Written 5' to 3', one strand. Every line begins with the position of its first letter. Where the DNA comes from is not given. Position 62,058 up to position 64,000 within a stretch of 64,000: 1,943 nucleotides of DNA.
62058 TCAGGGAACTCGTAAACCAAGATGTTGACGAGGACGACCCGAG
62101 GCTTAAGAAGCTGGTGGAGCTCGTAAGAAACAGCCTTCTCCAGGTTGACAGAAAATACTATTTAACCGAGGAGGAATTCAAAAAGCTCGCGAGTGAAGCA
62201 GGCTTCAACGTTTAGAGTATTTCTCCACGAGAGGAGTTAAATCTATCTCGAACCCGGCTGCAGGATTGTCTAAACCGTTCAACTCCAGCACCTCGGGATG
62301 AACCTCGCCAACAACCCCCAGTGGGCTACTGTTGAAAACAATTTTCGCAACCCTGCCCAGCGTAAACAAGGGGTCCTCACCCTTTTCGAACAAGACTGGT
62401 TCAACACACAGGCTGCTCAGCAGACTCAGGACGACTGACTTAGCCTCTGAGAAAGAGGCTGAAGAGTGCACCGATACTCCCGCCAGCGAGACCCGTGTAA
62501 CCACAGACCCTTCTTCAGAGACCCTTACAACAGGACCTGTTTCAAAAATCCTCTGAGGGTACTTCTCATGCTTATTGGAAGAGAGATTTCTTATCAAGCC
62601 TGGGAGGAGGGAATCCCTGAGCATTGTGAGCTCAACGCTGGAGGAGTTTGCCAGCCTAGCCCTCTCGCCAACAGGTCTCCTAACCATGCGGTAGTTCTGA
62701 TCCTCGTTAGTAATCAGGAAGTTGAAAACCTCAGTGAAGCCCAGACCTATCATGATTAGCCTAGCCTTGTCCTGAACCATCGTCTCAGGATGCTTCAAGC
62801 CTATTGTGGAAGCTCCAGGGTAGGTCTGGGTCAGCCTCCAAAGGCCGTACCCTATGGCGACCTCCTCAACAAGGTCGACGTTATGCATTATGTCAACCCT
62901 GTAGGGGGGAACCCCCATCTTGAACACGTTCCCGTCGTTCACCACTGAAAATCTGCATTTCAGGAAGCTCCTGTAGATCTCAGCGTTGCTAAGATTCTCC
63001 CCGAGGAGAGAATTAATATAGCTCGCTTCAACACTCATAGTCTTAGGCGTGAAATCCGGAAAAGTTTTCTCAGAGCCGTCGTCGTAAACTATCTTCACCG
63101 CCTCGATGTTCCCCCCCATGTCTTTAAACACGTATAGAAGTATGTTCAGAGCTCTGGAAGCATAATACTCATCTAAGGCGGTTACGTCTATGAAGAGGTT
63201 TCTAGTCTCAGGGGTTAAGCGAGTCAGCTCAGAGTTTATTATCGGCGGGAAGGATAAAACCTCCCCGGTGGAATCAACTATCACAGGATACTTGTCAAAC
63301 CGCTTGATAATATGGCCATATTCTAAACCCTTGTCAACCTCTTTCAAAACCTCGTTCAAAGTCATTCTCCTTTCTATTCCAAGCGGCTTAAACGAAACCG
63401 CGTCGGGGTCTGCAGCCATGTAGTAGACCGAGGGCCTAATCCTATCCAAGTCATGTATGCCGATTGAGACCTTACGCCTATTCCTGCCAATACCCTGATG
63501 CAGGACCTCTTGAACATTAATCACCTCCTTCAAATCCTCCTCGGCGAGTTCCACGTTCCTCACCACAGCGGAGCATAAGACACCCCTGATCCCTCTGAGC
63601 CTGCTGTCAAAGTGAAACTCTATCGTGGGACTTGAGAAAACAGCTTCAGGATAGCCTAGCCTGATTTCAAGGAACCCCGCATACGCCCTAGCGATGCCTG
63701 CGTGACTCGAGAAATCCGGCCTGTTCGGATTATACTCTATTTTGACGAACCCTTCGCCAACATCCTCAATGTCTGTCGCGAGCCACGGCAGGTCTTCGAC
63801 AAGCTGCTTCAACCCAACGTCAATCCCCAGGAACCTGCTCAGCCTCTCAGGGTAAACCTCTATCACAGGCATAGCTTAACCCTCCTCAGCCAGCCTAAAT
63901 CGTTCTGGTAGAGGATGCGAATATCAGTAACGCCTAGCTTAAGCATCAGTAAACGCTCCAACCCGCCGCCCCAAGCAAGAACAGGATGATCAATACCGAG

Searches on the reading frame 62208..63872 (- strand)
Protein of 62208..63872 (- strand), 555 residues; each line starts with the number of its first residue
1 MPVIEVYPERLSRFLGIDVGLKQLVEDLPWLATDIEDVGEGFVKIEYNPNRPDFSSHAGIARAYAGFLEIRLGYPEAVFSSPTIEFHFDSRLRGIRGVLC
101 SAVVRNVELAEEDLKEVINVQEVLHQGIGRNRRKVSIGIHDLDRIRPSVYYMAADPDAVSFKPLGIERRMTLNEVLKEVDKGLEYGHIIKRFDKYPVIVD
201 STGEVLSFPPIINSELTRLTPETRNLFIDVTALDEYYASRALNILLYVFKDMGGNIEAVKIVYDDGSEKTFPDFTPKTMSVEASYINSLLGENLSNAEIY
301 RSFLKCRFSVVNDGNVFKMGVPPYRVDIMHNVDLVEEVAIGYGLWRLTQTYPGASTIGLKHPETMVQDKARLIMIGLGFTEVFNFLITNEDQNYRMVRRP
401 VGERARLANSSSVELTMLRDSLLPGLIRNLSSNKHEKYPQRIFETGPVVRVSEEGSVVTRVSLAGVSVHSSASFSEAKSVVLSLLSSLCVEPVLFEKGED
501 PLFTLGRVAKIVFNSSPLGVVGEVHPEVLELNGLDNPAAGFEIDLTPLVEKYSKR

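Call 46: search_protein_families(library=pfam, proteins=[window:62208-63872:-], max_evalue=0.0001)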
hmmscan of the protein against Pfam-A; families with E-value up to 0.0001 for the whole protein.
window:62208-63872:- (555 aa): 3 families
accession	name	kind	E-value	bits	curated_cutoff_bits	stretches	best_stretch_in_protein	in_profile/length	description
PF17759.6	tRNA_synthFbeta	-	1.2e-39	136.4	22.4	1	348-545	2-214/214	Phenylalanyl tRNA synthetase beta chain CLM domain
PF03484.21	B5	-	1e-20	74.1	28.6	1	280-343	2-66/67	tRNA synthetase B5 domain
PF03483.22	B3_4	-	5.8e-08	33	29.3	1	117-237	38-134/174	B3/4 domain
